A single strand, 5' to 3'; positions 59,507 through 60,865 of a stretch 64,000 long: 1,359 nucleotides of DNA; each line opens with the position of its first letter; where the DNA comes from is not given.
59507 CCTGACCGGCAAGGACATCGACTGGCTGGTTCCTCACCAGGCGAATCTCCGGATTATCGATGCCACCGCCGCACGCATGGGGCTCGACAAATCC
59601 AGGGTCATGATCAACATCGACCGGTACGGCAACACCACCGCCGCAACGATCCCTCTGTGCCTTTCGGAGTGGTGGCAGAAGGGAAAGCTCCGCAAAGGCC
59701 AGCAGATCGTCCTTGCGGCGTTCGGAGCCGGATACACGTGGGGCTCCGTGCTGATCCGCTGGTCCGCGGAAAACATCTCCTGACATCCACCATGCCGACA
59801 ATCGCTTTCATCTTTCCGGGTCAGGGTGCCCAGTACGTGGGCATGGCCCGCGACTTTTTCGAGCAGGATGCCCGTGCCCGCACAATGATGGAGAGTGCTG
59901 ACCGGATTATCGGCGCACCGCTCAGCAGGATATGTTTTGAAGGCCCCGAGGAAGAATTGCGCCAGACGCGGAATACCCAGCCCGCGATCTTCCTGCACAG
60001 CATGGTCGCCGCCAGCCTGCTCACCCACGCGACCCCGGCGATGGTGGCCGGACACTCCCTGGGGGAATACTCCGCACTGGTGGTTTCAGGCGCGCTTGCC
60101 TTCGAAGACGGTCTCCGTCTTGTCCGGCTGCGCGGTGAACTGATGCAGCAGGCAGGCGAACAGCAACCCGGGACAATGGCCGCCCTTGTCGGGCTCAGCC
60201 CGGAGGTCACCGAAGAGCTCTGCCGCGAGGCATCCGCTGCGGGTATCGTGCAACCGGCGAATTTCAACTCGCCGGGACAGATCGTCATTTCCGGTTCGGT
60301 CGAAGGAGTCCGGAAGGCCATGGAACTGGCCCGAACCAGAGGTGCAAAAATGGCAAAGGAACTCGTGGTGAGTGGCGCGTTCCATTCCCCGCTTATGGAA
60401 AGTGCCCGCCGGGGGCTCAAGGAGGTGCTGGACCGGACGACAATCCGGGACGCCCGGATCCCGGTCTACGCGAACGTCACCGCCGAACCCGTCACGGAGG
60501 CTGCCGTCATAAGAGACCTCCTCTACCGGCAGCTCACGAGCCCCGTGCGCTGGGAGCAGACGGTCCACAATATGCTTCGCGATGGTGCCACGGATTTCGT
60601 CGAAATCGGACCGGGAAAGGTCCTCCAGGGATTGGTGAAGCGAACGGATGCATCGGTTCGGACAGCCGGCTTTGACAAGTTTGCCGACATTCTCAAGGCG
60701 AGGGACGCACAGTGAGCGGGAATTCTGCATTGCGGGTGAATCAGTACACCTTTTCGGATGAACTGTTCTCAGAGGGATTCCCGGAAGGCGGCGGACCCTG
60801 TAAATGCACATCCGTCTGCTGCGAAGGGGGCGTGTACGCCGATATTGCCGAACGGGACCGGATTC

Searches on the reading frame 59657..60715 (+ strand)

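Call 41: search_protein_families(library=pfam, proteins=[window:59657-60715:+], max_evalue=0.001)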
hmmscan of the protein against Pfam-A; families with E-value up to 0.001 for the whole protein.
window:59657-60715:+ (352 aa): 1 family
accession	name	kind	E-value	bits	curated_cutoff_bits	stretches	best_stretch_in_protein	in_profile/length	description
PF00698.26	Acyl_transf_1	-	1.4e-46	159.9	32.7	1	51-333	2-281/319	Acyl transferase domain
